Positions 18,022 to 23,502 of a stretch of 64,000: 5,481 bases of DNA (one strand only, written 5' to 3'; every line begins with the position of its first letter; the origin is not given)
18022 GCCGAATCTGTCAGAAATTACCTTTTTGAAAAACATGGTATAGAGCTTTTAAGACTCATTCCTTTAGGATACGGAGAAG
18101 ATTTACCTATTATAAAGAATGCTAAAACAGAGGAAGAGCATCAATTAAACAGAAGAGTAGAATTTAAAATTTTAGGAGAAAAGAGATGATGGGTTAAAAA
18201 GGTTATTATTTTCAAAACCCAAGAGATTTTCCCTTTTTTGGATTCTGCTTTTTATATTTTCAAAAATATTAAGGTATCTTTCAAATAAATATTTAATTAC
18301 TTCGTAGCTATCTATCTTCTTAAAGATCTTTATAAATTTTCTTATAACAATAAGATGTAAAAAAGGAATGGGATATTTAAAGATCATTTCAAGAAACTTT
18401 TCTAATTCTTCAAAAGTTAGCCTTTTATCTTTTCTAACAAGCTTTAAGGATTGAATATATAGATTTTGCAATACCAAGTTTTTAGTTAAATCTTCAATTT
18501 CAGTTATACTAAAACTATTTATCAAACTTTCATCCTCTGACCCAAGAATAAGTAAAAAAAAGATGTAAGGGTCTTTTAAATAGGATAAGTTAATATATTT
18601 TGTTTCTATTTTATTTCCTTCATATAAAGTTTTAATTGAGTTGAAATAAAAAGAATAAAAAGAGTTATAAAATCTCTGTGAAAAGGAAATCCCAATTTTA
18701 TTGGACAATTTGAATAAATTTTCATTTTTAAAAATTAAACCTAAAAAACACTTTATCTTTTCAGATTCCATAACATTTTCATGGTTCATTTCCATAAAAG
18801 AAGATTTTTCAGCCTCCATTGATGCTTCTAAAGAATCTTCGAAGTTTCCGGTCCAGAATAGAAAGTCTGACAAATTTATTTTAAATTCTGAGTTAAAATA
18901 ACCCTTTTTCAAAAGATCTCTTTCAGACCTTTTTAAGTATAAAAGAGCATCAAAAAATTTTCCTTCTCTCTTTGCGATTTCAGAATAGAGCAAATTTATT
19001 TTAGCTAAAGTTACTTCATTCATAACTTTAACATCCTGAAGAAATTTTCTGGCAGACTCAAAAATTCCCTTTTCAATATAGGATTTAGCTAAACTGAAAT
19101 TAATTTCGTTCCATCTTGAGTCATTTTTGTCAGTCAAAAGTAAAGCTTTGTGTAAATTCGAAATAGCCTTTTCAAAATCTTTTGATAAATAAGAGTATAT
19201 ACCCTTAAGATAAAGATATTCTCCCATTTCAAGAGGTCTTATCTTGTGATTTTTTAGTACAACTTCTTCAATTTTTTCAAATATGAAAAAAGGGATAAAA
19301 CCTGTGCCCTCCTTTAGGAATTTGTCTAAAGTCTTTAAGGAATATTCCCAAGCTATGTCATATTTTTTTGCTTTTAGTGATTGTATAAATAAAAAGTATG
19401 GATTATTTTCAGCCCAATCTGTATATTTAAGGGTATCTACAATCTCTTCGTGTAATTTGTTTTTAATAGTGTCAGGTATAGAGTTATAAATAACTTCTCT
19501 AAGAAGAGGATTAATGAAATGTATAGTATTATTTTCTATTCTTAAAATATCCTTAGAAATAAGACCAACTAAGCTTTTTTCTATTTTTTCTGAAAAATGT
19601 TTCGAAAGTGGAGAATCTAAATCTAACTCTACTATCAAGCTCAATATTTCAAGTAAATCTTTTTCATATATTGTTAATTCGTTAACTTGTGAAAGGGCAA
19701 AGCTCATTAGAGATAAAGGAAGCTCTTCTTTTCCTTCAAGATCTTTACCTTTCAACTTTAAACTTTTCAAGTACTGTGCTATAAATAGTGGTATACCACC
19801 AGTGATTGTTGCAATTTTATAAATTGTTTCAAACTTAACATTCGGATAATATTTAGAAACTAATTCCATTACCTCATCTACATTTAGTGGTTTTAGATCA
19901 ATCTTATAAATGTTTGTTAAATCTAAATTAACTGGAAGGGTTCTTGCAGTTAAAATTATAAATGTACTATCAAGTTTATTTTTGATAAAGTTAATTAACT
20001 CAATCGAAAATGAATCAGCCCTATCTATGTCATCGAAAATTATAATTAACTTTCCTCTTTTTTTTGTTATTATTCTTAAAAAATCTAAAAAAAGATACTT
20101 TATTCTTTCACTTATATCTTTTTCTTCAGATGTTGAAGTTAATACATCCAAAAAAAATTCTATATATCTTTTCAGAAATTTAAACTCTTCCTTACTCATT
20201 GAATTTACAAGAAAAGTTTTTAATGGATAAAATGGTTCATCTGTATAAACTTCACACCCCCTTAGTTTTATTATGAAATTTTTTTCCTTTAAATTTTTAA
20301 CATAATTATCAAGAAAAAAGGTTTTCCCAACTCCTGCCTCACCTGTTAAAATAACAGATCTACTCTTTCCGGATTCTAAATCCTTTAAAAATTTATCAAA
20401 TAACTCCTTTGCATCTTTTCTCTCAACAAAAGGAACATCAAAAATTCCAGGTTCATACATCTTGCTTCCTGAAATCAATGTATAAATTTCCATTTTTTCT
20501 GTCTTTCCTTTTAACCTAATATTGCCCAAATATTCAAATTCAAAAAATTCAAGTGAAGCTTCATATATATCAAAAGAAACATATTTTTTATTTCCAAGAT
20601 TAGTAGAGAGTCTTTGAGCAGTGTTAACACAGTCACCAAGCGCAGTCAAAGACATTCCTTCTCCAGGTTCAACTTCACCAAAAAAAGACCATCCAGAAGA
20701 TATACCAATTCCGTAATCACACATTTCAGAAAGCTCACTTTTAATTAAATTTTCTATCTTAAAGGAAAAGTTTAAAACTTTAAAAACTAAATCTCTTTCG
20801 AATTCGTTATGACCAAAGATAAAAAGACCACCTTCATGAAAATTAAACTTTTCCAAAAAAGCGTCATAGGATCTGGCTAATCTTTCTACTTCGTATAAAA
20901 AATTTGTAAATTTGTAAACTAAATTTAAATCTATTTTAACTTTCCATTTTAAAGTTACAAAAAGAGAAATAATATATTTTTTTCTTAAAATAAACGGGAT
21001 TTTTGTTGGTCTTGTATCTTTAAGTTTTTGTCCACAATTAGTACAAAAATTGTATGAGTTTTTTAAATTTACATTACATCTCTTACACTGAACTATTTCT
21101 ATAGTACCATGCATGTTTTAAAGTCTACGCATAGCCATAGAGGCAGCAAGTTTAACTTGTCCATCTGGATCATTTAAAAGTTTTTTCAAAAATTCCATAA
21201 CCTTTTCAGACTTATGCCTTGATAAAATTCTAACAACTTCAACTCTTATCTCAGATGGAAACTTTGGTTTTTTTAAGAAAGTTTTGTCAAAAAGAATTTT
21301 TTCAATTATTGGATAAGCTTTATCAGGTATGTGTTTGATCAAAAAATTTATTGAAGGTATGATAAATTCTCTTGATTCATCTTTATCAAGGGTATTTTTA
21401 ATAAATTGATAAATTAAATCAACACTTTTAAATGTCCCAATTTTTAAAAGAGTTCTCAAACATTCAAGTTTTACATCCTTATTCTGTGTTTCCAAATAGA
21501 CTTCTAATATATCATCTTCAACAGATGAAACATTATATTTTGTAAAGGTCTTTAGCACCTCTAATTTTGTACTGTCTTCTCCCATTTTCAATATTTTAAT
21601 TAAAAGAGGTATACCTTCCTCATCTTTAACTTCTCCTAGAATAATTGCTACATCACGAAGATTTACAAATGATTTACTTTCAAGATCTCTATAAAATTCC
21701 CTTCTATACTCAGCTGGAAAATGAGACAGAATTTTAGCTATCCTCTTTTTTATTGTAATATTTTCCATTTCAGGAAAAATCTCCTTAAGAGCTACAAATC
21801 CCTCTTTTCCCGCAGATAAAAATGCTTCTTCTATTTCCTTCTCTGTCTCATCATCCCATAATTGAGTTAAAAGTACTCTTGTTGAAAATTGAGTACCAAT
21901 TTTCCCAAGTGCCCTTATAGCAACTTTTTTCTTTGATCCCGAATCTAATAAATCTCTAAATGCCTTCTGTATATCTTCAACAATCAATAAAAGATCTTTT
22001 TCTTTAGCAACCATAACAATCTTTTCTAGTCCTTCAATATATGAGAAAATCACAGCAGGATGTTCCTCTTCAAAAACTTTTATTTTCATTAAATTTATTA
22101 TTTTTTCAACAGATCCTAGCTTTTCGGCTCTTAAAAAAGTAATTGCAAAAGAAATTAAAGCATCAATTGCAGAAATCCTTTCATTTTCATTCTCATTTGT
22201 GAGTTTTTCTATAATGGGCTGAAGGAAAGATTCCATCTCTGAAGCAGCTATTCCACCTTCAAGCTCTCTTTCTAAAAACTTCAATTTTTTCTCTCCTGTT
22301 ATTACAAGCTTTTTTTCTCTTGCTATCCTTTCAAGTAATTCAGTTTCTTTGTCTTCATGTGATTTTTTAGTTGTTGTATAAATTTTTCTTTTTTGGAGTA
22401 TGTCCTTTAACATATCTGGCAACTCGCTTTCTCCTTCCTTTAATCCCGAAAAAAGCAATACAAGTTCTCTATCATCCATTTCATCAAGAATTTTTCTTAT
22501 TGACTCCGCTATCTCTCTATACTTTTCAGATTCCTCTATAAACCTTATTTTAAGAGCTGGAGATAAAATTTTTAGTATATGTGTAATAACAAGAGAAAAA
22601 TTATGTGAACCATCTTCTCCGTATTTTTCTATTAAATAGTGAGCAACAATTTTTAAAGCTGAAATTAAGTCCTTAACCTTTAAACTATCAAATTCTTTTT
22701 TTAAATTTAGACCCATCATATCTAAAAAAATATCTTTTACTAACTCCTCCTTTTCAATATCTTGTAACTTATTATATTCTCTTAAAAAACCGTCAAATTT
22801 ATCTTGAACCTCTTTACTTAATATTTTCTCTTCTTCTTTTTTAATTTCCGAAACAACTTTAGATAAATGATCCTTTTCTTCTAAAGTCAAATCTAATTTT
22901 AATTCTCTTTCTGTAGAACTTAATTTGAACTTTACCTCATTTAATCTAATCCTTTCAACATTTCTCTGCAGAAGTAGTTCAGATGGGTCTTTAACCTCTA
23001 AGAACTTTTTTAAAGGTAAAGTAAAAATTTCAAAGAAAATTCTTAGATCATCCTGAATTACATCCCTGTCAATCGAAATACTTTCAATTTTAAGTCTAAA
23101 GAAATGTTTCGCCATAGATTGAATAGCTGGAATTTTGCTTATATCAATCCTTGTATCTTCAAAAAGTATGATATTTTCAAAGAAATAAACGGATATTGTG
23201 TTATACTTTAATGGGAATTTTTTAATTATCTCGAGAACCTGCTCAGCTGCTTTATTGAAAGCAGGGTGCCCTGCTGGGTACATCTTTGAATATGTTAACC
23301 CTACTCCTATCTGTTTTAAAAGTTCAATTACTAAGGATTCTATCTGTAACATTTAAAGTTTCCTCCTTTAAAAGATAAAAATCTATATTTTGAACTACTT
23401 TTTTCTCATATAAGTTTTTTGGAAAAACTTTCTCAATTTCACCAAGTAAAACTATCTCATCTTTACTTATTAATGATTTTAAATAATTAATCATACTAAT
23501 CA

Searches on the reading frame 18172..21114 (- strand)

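Call 52: search_protein_families(library=pfam, proteins=[window:18172-21114:-], max_evalue=0.00001)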
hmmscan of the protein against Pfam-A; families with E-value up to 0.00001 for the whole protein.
window:18172-21114:- (980 aa): 3 families
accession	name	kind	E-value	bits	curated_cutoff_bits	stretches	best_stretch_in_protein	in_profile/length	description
PF13191.12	AAA_16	-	2.8e-14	54.4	32.6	1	229-377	2-155/167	AAA ATPase domain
PF13401.12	AAA_22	-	6.7e-07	30.1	27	1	252-381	6-108/130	AAA domain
PF01637.24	ATPase_2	-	2.6e-06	27.9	33.2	1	241-445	10-222/225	ATPase domain predominantly from Archaea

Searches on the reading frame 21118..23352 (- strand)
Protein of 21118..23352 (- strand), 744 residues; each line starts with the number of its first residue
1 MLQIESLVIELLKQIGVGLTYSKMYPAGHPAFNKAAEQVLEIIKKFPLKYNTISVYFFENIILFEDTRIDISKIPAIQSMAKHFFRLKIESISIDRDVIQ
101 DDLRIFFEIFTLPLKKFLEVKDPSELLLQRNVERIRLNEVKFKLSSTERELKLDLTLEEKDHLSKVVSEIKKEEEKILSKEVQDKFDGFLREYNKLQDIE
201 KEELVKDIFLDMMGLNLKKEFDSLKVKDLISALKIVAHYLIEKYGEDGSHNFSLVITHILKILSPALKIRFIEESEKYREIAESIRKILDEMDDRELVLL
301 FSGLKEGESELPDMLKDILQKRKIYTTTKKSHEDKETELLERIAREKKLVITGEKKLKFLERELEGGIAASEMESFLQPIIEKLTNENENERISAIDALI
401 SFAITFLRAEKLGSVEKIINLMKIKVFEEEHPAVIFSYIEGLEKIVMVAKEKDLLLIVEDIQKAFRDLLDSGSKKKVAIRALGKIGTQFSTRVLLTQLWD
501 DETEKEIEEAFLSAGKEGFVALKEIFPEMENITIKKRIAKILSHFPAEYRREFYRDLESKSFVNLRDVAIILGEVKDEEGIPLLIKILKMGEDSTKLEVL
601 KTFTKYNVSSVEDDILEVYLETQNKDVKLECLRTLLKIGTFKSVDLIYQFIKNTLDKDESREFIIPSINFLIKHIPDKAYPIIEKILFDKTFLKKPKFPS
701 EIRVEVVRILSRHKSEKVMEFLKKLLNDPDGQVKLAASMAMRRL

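Call 52: search_protein_families(library=pfam, proteins=[window:21118-23352:-], max_evalue=0.00001)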
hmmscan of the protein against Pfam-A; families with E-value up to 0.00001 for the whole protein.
window:21118-23352:- (744 aa): 1 family
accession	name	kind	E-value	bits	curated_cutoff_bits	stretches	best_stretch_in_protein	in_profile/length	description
PF13646.12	HEAT_2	-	9.7e-14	51.9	27.7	0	700-742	14-56/88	HEAT repeats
